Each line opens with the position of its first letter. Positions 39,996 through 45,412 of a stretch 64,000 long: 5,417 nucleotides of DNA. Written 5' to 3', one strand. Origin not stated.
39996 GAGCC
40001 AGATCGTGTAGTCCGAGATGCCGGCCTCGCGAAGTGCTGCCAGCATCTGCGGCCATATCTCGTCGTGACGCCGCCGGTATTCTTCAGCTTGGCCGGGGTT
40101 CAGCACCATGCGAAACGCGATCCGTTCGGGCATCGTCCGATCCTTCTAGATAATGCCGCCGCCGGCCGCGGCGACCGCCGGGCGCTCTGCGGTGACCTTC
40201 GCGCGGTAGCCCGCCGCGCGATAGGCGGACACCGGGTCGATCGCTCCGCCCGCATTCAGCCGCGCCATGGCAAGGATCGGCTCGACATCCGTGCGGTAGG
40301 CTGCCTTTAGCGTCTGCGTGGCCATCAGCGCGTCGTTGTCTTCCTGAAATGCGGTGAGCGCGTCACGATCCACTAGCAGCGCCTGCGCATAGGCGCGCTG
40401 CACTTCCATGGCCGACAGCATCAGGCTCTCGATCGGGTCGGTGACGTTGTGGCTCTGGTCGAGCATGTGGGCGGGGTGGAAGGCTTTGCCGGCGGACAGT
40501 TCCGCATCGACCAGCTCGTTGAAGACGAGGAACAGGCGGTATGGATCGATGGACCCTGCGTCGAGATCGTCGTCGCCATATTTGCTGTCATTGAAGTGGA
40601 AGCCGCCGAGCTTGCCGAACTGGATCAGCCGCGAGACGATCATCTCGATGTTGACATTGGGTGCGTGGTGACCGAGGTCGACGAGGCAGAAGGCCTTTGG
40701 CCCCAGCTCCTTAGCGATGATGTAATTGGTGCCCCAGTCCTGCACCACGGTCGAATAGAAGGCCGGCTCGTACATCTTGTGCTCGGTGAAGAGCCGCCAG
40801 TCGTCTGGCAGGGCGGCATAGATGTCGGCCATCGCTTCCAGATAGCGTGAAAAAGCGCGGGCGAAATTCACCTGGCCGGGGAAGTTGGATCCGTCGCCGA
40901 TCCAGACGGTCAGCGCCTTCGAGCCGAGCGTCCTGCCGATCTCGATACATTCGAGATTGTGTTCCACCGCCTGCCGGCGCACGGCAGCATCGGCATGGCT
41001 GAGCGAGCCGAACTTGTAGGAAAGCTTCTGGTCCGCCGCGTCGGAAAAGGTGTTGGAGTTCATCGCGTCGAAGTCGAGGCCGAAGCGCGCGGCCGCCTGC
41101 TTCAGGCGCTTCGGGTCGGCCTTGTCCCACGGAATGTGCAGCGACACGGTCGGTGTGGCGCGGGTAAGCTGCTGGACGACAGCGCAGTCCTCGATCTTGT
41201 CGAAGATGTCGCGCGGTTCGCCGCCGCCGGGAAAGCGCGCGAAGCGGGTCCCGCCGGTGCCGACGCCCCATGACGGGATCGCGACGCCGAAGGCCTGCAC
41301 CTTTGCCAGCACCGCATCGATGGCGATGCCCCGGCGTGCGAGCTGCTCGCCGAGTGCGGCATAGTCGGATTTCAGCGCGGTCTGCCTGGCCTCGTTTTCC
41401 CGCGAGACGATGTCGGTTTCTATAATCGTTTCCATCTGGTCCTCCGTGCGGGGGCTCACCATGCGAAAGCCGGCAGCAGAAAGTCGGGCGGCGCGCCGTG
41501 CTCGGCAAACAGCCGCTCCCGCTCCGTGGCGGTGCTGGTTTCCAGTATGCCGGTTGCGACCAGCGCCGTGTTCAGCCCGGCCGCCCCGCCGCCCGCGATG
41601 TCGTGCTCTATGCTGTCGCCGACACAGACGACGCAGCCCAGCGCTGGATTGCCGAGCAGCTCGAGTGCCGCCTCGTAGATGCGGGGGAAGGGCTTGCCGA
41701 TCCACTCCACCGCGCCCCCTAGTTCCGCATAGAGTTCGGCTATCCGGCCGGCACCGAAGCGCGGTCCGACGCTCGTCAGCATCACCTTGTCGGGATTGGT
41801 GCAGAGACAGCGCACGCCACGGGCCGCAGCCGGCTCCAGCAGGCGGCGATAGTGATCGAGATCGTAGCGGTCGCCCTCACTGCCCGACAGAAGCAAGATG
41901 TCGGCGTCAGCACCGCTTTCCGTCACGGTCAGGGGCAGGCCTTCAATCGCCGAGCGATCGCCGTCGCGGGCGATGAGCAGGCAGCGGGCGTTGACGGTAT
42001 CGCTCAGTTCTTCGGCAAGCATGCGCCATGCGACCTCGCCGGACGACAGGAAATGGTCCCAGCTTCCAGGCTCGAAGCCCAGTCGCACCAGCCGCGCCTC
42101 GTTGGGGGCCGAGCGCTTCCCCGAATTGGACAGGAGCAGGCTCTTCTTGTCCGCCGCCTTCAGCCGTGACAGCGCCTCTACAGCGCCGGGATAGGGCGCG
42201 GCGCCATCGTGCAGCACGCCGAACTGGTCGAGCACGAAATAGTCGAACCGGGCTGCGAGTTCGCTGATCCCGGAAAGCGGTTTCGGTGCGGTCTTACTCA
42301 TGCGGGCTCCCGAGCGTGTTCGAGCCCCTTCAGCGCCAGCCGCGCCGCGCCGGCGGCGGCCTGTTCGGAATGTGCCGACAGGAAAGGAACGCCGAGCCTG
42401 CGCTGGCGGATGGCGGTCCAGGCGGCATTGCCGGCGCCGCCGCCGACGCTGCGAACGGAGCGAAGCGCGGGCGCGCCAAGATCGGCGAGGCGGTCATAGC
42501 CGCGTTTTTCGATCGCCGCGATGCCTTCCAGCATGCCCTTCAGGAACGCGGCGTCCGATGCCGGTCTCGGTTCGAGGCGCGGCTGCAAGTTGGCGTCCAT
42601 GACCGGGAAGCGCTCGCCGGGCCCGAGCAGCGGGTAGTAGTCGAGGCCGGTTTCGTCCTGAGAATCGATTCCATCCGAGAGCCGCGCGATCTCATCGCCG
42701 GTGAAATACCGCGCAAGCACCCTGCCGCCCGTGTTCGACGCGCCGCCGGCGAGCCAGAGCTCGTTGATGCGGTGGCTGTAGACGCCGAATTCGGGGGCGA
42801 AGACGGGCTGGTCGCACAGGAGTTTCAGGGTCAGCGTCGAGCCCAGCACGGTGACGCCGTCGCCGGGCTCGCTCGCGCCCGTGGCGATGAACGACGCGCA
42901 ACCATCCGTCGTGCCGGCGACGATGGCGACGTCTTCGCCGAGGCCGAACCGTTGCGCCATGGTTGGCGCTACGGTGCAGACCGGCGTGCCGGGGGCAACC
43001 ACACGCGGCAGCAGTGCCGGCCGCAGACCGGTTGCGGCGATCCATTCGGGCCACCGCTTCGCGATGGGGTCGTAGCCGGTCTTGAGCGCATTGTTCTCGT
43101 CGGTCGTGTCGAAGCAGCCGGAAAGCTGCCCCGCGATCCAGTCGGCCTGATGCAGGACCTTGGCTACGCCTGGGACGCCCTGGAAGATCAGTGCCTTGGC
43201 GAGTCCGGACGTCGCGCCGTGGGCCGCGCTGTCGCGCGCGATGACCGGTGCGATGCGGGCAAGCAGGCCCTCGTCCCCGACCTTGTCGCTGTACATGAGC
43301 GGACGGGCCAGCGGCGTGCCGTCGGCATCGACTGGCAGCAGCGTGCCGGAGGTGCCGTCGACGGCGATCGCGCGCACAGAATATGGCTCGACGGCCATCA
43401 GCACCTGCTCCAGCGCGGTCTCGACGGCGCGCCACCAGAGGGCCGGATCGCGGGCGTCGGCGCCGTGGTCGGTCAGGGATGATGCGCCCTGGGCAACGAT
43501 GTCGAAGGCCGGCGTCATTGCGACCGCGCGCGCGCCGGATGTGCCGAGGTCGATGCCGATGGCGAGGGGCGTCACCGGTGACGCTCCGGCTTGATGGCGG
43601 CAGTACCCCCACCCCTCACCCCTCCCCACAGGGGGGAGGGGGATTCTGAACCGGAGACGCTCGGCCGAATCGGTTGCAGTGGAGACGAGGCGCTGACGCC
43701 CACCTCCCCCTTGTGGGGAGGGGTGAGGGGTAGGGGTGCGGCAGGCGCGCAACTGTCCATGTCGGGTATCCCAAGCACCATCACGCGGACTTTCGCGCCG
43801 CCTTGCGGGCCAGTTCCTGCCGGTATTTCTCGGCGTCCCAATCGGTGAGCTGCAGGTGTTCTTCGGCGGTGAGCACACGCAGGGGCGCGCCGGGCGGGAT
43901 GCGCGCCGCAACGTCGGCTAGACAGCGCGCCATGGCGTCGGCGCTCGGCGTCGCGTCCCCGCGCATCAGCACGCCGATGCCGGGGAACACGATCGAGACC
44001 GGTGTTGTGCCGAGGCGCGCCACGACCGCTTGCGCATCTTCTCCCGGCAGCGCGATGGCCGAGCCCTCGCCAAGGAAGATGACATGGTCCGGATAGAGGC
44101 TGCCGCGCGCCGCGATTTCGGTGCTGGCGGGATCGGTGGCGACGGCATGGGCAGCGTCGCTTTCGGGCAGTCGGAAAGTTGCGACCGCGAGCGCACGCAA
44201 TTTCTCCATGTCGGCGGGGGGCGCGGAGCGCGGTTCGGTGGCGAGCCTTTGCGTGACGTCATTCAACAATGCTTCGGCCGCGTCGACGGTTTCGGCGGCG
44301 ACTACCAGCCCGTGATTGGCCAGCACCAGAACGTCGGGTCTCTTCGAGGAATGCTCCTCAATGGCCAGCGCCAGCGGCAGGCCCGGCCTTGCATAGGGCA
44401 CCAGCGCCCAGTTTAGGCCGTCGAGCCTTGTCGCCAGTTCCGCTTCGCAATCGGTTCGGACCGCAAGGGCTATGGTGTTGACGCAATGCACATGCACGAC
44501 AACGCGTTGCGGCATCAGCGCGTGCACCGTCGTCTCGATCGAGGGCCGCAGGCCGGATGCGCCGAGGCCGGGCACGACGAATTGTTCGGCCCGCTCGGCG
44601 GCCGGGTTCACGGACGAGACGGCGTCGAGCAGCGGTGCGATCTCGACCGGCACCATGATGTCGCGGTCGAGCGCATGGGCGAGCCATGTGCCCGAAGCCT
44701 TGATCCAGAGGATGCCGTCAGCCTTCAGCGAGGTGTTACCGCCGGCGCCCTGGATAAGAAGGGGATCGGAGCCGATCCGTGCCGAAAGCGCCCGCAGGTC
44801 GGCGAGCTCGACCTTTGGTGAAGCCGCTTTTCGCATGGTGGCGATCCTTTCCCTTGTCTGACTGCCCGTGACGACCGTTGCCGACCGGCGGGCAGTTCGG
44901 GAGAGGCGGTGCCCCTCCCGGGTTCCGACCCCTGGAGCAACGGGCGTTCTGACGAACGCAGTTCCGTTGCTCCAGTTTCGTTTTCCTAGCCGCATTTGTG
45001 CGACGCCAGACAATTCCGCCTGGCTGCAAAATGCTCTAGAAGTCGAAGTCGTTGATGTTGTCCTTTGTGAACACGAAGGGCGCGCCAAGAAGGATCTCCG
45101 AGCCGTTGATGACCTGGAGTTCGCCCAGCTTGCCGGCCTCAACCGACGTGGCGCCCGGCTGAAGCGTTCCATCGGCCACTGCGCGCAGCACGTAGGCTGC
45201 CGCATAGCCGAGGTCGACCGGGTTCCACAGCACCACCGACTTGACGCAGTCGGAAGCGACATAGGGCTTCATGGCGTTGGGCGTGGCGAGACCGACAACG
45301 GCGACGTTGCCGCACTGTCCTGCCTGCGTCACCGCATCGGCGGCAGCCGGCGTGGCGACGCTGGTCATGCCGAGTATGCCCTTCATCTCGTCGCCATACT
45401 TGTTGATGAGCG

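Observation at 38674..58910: Complete rhizobial-type rhamnose gene set interleaved with three extra enzyme/transport modules in one ~18 kb co-directional string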

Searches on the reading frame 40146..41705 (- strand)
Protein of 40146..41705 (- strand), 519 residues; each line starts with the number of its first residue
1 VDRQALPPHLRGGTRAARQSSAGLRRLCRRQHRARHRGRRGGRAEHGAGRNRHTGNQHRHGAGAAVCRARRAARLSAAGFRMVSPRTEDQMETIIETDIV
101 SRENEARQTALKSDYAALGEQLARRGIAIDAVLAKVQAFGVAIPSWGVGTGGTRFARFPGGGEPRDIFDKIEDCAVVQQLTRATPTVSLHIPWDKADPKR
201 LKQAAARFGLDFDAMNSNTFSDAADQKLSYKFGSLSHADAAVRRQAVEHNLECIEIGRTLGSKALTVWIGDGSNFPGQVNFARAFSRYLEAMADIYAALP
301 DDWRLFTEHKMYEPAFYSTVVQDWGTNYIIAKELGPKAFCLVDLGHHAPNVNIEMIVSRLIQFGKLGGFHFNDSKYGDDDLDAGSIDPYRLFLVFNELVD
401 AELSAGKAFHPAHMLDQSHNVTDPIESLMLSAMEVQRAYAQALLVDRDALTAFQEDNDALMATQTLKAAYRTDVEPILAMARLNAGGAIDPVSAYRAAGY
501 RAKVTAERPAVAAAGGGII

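Call 5: search_protein_families(library=pfam, proteins=[window:40146-41705:-])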
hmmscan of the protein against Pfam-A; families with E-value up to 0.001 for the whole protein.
window:40146-41705:- (519 aa): 1 family
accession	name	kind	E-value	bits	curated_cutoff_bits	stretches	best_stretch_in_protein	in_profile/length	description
PF01261.30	AP_endonuc_2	-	3.1e-09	37.3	31.1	1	186-379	20-193/249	Xylose isomerase-like TIM barrel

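Call 7: search_protein_families(library=ncbifam, proteins=[window:40146-41705:-])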
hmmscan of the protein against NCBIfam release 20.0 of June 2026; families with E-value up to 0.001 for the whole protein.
window:40146-41705:- (519 aa): 4 families
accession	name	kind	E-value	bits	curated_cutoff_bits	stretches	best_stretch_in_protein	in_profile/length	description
TIGR02629.1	L_rham_iso_rhiz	equivalog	4.2e-261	865.8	646.75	1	99-510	1-412/412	L-rhamnose catabolism isomerase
TIGR02635.1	RhaI_grampos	equivalog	4.9e-126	420.7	531.35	1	130-508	2-377/378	L-rhamnose isomerase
TIGR02631.1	xylA_Arthro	equivalog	7.2e-09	35.1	447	1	199-465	71-332/382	xylose isomerase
NF002203.0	PRK01076.1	equivalog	3.3e-06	26.5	572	1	207-372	126-288/419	L-rhamnose isomerase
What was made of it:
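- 40146..41435 (-): rhaI: rhizobial-type L-rhamnose catabolism isomerase. TIGR02629 866 bits against a cut-off of 647 (call 7).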

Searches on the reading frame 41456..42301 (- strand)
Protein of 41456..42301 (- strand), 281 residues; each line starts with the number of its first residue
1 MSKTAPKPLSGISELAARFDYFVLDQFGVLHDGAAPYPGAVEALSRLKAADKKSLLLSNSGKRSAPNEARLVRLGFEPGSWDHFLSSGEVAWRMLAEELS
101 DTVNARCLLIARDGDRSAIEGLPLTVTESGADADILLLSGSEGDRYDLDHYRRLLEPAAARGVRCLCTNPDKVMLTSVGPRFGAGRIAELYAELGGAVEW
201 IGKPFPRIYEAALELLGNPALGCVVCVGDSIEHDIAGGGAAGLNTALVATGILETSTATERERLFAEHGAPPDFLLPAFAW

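Call 5: search_protein_families(library=pfam, proteins=[window:41456-42301:-])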
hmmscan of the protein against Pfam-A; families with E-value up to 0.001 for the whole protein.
window:41456-42301:- (281 aa): 4 families
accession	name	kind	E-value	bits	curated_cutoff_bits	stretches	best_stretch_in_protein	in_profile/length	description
PF13344.12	Hydrolase_6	-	3.8e-17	62.6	27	1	22-121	1-97/101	Haloacid dehalogenase-like hydrolase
PF00702.32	Hydrolase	-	5.7e-15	56.7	26.4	1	148-242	100-191/191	haloacid dehalogenase-like hydrolase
PF13242.12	Hydrolase_like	-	3e-13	49.9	22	1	201-259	2-59/75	HAD-hyrolase-like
PF13419.12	HAD_2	-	3.3e-05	24.5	23.8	0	202-248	134-178/178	Haloacid dehalogenase-like hydrolase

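Call 7: search_protein_families(library=ncbifam, proteins=[window:41456-42301:-])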
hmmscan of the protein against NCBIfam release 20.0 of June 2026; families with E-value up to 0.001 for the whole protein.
window:41456-42301:- (281 aa): 13 families
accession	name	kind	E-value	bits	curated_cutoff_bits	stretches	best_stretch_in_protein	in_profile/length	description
TIGR01459.1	HAD-SF-IIA-hyp4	hypoth_equivalog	4.5e-85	284.9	103.75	1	12-250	1-242/242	TIGR01459 family HAD-type hydrolase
TIGR01460.1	HAD-SF-IIA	subfamily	4.1e-27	95.5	100.15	1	22-251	1-246/246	HAD-IIA family hydrolase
TIGR01452.1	PGP_euk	subfamily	4.9e-14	52.4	201.95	1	19-134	2-115/279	phosphoglycolate/pyridoxal phosphate family phosphatase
TIGR01457.1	HAD-SF-IIA-hyp2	hypoth_equivalog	5.1e-11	42.5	247.65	1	22-259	4-233/249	TIGR01457 family HAD-type hydrolase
TIGR01458.1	HAD-SF-IIA-hyp3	hypoth_equivalog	9.3e-10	38.2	175.95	1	22-256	4-231/257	TIGR01458 family HAD-type hydrolase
NF053752.1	TK1734_fam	exception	4.5e-08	32.6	475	1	23-255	4-235/260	2-phosphoglycolate phosphatase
NF007762.0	PRK10444.1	equivalog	9.2e-08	31.9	368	1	158-254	133-226/250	HAD-IIA family hydrolase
TIGR02253.1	CTE7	subfamily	9.4e-08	32.1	169.75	1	202-249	149-195/221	TIGR02253 family HAD-type hydrolase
NF006976.0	PRK09449.1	equivalog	3.3e-06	26.8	183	1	201-248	148-195/225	pyrimidine 5'-nucleotidase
TIGR02254.1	YjjG_YfnB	equivalog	1.1e-05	25.1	159.9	1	201-249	150-197/223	YjjG family noncanonical pyrimidine nucleotidase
TIGR01509.1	HAD-SF-IA-v3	subfamily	0.00019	21.6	29.4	0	202-248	110-154/154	HAD-IA family hydrolase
TIGR02252.1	DREG-2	subfamily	0.0002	21.2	155.2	0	202-246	159-202/203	HAD hydrolase, REG-2-like, family IA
NF053830.1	RUBPPhHalo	equivalog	0.00048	19.8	330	1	204-254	160-209/234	ribulose-1,5-bisphosphate 5-phosphatase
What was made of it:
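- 41456..42301 (-): rbtC homologue: HAD-IIA protein of family TIGR01459, with motif I reading DQFGV instead of DxDGV. TIGR01459 285 bits against a cut-off of 104 (call 7).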

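Call 59: search_solved_structures(query=window:41456-42301:-, max_evalue=1e-8)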
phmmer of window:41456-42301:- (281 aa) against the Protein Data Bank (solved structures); distinct sequences matched with E-value up to 1e-8: 18.
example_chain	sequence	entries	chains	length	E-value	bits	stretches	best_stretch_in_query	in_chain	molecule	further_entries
3qgm_A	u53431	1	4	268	2.2e-22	82.9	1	22-276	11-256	p-nitrophenyl phosphatase (Pho2)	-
4jdp_A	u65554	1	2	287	2.6e-22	82.6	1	22-276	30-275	p-nitrophenyl phosphatase (Pho2)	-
6nq4_A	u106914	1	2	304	1.9e-21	79.8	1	12-256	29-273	HAD superfamily hydrolase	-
4bx0_A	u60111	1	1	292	1.2e-15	60.7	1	22-256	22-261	PYRIDOXAL PHOSPHATE PHOSPHATASE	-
8qfw_A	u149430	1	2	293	2.1e-15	59.9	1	22-256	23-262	Chronophin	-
4bx2_A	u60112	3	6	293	9.2e-15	57.8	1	22-256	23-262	PYRIDOXAL PHOSPHATE PHOSPHATASE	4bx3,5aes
5gyn_A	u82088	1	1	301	3e-14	56.2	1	15-258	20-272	Pyridoxal phosphate phosphatase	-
8s8a_A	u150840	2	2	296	3.8e-14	55.8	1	15-258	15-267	Chronophin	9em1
2cfr_A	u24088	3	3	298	3.9e-14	55.8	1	15-258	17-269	PYRIDOXAL PHOSPHATE PHOSPHATASE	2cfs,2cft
2oyc_A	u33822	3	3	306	4e-14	55.7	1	15-258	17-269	Pyridoxal phosphate phosphatase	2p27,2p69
4bkm_A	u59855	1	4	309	2.5e-13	53.1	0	22-136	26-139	PYRIDOXAL PHOSPHATE PHOSPHATASE, PHOSPHOGLYCOLATE PHOSPHATASE, PYRIDOXAL PHOSPHATE PHOSPHA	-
3pdw_A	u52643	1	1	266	1.3e-11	47.5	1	21-259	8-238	Uncharacterized hydrolase yutF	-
4i9f_A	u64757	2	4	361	1.6e-11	47.2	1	14-255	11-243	Glycerol 3-phosphate phosphatase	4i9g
4ift_A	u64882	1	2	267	2.5e-10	43.3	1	18-256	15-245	Thermostable NPPase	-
4kn8_A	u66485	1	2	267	1.2e-09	41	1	18-256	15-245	Thermostable NPPase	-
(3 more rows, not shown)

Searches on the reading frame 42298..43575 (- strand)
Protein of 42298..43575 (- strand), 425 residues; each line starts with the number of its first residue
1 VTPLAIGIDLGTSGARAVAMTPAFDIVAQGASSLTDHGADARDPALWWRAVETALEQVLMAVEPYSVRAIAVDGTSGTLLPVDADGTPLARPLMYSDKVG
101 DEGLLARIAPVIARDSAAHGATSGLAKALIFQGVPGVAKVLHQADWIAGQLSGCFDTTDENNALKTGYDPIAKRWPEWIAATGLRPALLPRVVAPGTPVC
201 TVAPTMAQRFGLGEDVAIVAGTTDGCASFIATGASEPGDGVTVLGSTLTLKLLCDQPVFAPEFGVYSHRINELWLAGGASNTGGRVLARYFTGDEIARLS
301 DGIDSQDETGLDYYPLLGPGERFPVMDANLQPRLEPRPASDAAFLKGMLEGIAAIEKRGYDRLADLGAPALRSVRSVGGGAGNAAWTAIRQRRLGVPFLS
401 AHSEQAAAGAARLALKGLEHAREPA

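Call 58: search_solved_structures(query=window:42298-43575:-, max_evalue=1e-10)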
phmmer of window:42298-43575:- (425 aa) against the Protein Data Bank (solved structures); distinct sequences matched with E-value up to 1e-10: 6.
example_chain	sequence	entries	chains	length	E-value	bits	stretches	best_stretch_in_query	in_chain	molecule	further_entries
5htn_A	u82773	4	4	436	7.3e-96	325.3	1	4-419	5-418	Probable sugar kinase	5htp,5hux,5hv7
5hu2_A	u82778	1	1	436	4.3e-95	322.8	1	4-419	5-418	Probable sugar kinase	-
5htj_A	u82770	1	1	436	1.1e-94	321.4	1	4-419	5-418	Probable sugar kinase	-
5hty_A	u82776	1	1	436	1.1e-94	321.4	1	4-419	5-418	Probable sugar kinase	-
5htr_A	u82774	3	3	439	6.6e-91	309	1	4-419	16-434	Putative xylulose kinase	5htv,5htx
5vm1_A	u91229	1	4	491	6.2e-15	58.7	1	5-416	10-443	Xylulokinase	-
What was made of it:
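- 42298..43575 (-): rbtB homologue: ribulokinase-like FGGY kinase. PDB 5HTN (SePSK), E 7e-96 (call 58).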

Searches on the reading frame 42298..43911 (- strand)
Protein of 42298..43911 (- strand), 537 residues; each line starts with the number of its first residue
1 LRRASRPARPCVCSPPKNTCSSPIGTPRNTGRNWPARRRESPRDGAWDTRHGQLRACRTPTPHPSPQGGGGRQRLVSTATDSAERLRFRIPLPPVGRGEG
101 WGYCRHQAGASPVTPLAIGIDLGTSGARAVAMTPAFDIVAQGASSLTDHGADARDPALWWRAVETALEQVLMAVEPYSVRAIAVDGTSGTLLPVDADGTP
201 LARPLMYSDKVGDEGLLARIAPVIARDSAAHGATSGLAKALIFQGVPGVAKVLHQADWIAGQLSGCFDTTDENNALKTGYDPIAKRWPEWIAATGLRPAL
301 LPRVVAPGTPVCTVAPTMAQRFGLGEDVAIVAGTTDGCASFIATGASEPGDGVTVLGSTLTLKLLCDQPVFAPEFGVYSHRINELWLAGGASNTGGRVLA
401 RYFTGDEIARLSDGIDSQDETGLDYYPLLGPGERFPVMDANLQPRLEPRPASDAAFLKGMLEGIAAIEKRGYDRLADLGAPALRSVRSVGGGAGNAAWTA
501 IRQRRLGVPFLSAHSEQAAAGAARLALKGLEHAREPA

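Call 5: search_protein_families(library=pfam, proteins=[window:42298-43911:-])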
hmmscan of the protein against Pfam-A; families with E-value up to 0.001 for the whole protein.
window:42298-43911:- (537 aa): 2 families
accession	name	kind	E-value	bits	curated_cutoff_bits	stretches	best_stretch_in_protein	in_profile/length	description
PF00370.27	FGGY_N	-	2e-15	57.5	28.8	2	117-209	2-100/245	FGGY family of carbohydrate kinases, N-terminal domain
PF02782.22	FGGY_C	-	1.2e-07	32.2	27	1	385-528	37-196/198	FGGY family of carbohydrate kinases, C-terminal domain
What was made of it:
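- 42298..43575 (-): FGGY_N and FGGY_C (call 5).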

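Call 7: search_protein_families(library=ncbifam, proteins=[window:42298-43911:-])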
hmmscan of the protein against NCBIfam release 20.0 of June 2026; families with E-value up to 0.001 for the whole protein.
window:42298-43911:- (537 aa): 8 families
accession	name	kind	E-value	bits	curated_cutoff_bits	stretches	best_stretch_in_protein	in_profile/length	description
TIGR01312.1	XylB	equivalog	5.8e-31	107.6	380.25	1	118-532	1-441/481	xylulokinase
NF003154.0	PRK04123.1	equivalog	1.6e-13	50.3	428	2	148-204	51-109/554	ribulokinase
NF008187.0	PRK10939.1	equivalog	1e-12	47.4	528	1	254-428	161-334/521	autoinducer-2 kinase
TIGR01234.1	L-ribulokinase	equivalog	1.7e-10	40.3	583.25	1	249-359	176-293/536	ribulokinase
TIGR02628.1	fuculo_kin_coli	equivalog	3.6e-09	36.1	470.9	0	256-348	158-251/465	L-fuculokinase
TIGR01314.1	gntK_FGGY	equivalog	1.5e-08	33.7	648.55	1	290-426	191-324/505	gluconokinase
NF011601.0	PRK15027.1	equivalog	6.4e-08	31.4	912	1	117-387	2-286/484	xylulokinase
TIGR01315.1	5C_CHO_kinase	subfamily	0.00085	18.1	408.7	0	118-202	3-92/541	FGGY family pentulose kinase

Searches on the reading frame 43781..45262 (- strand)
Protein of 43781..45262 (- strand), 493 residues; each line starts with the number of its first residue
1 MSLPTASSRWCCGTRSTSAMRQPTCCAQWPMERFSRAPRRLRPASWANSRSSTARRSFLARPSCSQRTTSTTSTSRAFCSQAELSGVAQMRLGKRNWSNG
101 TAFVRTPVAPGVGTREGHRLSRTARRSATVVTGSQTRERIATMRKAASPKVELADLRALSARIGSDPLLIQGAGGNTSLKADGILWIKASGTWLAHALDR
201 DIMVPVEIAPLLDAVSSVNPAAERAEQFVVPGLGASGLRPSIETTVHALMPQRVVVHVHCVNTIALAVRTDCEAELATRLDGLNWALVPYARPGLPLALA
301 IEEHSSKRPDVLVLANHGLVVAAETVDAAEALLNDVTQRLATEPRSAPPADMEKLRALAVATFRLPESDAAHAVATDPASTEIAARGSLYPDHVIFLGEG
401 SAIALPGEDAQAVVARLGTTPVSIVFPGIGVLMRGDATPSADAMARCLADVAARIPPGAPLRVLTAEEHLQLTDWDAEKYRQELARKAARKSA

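Call 5: search_protein_families(library=pfam, proteins=[window:43781-45262:-])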
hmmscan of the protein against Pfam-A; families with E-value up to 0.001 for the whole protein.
window:43781-45262:- (493 aa): 1 family
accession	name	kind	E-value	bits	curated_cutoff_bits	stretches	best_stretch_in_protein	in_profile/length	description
PF00596.27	Aldolase_II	-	4e-16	59.9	22.2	1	169-331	15-170/183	Class II Aldolase and Adducin N-terminal domain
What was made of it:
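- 43781..44836 (-): lalA homologue: class II aldolase-fold enzyme with an extra C-terminal domain of about 140 residues. Aldolase_II (call 5).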

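Call 7: search_protein_families(library=ncbifam, proteins=[window:43781-45262:-])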
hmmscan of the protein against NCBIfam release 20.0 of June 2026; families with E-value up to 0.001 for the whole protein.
window:43781-45262:- (493 aa): 14 families
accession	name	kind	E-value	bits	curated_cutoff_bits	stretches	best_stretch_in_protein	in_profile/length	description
NF006194.0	PRK08324.2-2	equivalog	2.7e-20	72.6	686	1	146-337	16-219/703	bifunctional aldolase/short-chain dehydrogenase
NF006193.0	PRK08324.2-1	subfamily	1.1e-19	70.1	1213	1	137-340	11-242/705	bifunctional aldolase/short-chain dehydrogenase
TIGR02632.1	RhaD_aldol-ADH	equivalog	3.4e-19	68.7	567.75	1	155-332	3-193/676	bifunctional rhamnulose-1-phosphate aldolase/short-chain dehydrogenase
NF006196.0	PRK08324.2-4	equivalog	5.7e-18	64.6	831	1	145-395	9-293/657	bifunctional aldolase/short-chain dehydrogenase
NF006195.0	PRK08324.2-3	equivalog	1.7e-17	62.9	931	1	150-331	22-213/678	bifunctional aldolase/short-chain dehydrogenase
NF006190.0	PRK08324.1-4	equivalog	3e-17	62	1014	1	144-328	9-203/689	bifunctional aldolase/short-chain dehydrogenase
NF006188.0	PRK08324.1-1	equivalog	2e-16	59.4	1152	1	153-334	7-201/679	bifunctional aldolase/short-chain dehydrogenase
NF006192.0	PRK08324.1-6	equivalog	2.4e-16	59.3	639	1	152-335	25-219/685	bifunctional aldolase/short-chain dehydrogenase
NF006189.0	PRK08324.1-3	equivalog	6.8e-13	47.8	634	1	160-328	32-213/701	bifunctional rhamnulose-1-phosphate aldolase/short-chain dehydrogenase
NF006197.0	PRK08324.2-5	equivalog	1.2e-11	43.7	627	1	156-328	19-204/583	bifunctional aldolase/short-chain dehydrogenase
NF006191.0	PRK08324.1-5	equivalog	6.1e-09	34.8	1240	1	162-326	37-214/706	bifunctional aldolase/short-chain dehydrogenase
NF043034.1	OxoTetrPhDc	equivalog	3.2e-07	30.3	250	1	224-332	54-174/205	3-oxo-tetronate 4-phosphate decarboxylase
NF040649.1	FucA_Meth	equivalog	1.8e-05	24.8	250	0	254-328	84-158/179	L-fuculose phosphate aldolase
TIGR04506.1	F_threo_transal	equivalog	0.00093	18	650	0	146-339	445-608/609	fluorothreonine transaldolase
